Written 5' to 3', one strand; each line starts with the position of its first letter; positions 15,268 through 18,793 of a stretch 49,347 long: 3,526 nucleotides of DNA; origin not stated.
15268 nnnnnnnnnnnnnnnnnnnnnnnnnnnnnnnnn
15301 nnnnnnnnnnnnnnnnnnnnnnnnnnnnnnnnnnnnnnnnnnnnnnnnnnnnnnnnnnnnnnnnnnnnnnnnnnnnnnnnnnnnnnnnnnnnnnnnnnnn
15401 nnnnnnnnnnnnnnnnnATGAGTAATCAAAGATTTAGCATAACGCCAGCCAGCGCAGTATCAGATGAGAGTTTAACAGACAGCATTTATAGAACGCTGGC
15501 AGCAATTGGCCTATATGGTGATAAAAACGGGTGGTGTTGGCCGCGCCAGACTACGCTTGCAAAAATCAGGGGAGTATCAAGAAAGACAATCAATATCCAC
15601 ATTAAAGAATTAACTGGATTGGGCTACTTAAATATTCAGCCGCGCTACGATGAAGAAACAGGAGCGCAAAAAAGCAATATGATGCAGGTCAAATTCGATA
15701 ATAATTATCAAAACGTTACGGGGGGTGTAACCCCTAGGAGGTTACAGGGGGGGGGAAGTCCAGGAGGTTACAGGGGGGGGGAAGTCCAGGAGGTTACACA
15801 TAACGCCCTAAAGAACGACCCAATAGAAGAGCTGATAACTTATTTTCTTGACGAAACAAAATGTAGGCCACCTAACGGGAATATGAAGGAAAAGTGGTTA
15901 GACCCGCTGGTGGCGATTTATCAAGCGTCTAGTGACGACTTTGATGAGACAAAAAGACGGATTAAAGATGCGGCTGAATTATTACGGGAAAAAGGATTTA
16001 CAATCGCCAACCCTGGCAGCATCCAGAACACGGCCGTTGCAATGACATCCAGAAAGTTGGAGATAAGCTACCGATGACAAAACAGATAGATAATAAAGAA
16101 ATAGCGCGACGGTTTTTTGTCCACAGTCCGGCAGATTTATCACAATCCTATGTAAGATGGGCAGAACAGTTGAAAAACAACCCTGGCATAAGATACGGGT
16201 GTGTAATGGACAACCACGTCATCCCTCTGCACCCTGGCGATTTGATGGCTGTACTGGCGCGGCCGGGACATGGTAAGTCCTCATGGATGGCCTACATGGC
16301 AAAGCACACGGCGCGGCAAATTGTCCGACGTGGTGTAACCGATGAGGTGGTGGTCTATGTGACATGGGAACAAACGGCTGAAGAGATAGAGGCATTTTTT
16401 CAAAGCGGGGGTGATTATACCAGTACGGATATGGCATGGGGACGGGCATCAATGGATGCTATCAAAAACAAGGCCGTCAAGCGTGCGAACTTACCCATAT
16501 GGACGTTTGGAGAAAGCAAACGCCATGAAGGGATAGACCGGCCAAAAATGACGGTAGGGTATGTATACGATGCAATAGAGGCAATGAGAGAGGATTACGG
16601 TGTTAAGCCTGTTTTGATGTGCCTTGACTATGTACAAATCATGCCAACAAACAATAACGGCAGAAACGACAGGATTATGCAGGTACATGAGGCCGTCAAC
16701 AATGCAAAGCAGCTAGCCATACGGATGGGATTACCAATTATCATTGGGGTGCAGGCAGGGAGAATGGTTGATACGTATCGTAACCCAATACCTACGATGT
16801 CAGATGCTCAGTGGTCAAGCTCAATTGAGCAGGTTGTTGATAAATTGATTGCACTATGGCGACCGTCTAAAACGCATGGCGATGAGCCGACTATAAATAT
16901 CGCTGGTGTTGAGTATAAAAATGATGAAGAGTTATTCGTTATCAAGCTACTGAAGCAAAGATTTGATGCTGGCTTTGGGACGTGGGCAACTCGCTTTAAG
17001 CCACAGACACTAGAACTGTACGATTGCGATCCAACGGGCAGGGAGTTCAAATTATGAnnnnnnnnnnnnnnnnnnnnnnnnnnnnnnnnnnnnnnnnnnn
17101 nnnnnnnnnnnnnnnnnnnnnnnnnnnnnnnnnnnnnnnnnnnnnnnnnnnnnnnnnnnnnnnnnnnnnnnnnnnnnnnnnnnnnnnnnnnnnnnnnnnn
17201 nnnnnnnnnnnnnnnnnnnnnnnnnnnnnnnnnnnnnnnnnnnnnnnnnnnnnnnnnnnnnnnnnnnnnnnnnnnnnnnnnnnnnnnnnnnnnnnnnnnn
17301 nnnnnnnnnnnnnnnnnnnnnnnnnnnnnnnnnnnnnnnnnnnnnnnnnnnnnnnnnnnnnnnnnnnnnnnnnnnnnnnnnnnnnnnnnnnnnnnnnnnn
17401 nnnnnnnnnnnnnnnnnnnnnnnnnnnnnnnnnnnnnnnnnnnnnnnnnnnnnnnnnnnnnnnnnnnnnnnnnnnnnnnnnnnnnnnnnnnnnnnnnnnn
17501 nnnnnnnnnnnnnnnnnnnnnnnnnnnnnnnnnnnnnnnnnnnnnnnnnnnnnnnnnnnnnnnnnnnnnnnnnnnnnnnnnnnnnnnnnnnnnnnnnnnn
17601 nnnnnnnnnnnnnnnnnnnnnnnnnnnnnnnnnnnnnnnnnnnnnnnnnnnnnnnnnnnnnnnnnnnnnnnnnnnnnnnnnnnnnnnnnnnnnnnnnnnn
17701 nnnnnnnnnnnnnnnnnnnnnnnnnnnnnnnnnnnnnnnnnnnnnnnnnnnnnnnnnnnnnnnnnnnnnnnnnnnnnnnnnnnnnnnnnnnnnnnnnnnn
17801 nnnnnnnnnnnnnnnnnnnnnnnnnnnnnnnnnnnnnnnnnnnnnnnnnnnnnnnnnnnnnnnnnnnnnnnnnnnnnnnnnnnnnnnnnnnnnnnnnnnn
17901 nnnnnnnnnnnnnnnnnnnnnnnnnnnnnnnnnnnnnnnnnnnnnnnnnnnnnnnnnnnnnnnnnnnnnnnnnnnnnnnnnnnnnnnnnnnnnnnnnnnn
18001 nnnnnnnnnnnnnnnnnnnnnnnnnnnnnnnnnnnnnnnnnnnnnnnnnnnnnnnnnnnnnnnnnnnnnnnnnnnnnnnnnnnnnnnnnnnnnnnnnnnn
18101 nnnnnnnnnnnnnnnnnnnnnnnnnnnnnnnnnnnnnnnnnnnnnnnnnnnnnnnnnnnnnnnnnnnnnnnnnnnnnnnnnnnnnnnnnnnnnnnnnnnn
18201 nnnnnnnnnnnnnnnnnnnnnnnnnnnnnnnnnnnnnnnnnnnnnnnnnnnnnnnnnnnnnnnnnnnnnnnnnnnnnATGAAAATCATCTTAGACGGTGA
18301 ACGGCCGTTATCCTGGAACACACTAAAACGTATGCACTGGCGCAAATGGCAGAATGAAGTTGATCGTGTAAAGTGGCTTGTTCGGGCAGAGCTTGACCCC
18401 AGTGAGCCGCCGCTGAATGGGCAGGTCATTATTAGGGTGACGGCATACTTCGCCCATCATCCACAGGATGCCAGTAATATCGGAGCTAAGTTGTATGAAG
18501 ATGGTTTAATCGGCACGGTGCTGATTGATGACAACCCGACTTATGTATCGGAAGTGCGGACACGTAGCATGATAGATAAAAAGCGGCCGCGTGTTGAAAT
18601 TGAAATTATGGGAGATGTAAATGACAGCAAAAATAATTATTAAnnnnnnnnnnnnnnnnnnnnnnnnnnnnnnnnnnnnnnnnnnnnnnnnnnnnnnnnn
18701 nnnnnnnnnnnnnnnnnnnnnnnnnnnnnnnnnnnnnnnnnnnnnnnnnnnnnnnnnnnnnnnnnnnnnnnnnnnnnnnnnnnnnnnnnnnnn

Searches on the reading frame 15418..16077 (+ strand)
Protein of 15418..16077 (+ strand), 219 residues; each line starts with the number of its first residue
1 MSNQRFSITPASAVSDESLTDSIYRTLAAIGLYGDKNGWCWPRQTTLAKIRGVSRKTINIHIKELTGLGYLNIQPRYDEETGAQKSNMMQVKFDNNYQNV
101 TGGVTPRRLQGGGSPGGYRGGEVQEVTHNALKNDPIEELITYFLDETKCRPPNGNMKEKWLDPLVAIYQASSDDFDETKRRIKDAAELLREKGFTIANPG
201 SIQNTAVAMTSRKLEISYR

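Call 20: search_protein_families(library=phrogs, proteins=[window:15418-16077:+], max_evalue=0.01)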
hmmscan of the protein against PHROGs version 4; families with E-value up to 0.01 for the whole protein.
window:15418-16077:+ (219 aa): 16 families
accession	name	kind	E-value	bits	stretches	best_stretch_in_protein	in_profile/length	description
phrog_270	-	DNA, RNA and nucleotide metabolism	3.2e-13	50.8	1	3-115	29-141/383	replication initiation protein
phrog_428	-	DNA, RNA and nucleotide metabolism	1.2e-08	35.5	1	2-94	86-178/455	replication initiation protein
phrog_186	-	DNA, RNA and nucleotide metabolism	2.6e-08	34.9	1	23-104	46-137/308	DnaD-like helicase loader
phrog_4617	-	DNA, RNA and nucleotide metabolism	1.4e-07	32.4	1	33-120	29-117/223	replication initiation protein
phrog_12720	-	DNA, RNA and nucleotide metabolism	1.5e-06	29.2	1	22-66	30-74/117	DNA binding protein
phrog_391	-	DNA, RNA and nucleotide metabolism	2.6e-06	28.3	1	26-100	22-97/298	replication initiation O-like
phrog_19658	-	DNA, RNA and nucleotide metabolism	1.3e-05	25.8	1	6-73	4-69/283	replication initiation protein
phrog_8102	-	DNA, RNA and nucleotide metabolism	1.4e-05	25.3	1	31-81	48-98/337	replication initiation protein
phrog_678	-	DNA, RNA and nucleotide metabolism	3.5e-05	24.5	1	28-111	78-154/346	replication initiation O-like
phrog_345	-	DNA, RNA and nucleotide metabolism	0.00013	22.8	1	33-95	59-122/297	replication initiation O-like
phrog_1032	-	DNA, RNA and nucleotide metabolism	0.00017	22.7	1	33-76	29-72/281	replication initiation protein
phrog_1835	-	DNA, RNA and nucleotide metabolism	0.00019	21.9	1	15-89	40-115/301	HTH DNA binding protein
phrog_26369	-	DNA, RNA and nucleotide metabolism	0.00019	21.5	1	32-91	72-130/347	replication initiation protein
phrog_15053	-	unknown function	0.0011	19.1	1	33-94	58-119/343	-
phrog_8540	-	DNA, RNA and nucleotide metabolism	0.0014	19.9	1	36-97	32-91/196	replication initiation O-like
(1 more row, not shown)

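Call 21: search_protein_families(library=pfam, proteins=[window:15418-16077:+], max_evalue=0.01)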
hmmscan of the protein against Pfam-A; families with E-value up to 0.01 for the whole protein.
window:15418-16077:+ (219 aa): 2 families
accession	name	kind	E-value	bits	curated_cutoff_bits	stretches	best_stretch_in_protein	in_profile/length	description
PF13730.12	HTH_36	-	4.1e-10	39.7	25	1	25-71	9-55/55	Helix-turn-helix domain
PF08279.18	HTH_11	-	0.0068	16.7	25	0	46-70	20-44/55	HTH domain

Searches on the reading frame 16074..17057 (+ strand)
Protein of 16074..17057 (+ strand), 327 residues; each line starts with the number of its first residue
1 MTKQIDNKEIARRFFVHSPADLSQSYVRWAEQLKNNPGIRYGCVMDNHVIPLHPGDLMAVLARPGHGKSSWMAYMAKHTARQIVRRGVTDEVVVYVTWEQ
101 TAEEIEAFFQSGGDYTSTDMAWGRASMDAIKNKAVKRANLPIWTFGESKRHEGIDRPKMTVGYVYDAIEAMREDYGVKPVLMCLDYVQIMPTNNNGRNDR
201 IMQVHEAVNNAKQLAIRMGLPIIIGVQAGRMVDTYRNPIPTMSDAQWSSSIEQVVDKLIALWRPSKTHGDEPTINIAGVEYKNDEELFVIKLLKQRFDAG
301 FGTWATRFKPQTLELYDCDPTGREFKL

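Call 20: search_protein_families(library=phrogs, proteins=[window:16074-17057:+], max_evalue=0.01)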
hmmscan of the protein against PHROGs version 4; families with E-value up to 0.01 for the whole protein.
window:16074-17057:+ (327 aa): 4 families
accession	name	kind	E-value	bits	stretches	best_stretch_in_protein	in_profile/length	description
phrog_19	-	DNA, RNA and nucleotide metabolism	1.3e-30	107.8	1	28-323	324-586/621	DnaB-like replicative helicase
phrog_243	-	DNA, RNA and nucleotide metabolism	2.2e-15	57.4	1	44-317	24-267/273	DnaB-like replicative helicase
phrog_239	-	DNA, RNA and nucleotide metabolism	6.4e-11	42.9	1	23-323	324-604/801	DNA primase/helicase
phrog_11530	-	unknown function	5e-08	34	1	164-271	19-123/184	-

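Call 21: search_protein_families(library=pfam, proteins=[window:16074-17057:+], max_evalue=0.01)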
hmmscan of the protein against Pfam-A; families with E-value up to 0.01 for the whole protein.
window:16074-17057:+ (327 aa): 2 families
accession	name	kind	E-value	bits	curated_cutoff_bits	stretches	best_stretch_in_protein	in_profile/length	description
PF03796.21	DnaB_C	-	5.7e-20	72.2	27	1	45-296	9-235/255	DnaB-like helicase C terminal domain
PF13481.12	AAA_25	-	0.0073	16.4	27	0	54-224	32-186/195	AAA domain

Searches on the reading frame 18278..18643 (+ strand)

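Call 41: search_protein_families(library=pfam, proteins=[window:18278-18643:+], max_evalue=0.001)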
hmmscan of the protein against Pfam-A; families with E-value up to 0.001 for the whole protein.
window:18278-18643:+ (121 aa): 1 family
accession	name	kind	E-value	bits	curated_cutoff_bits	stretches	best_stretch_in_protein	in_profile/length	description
PF05866.16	RusA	-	4e-05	24.7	22.8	1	25-110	27-123/124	Endodeoxyribonuclease RusA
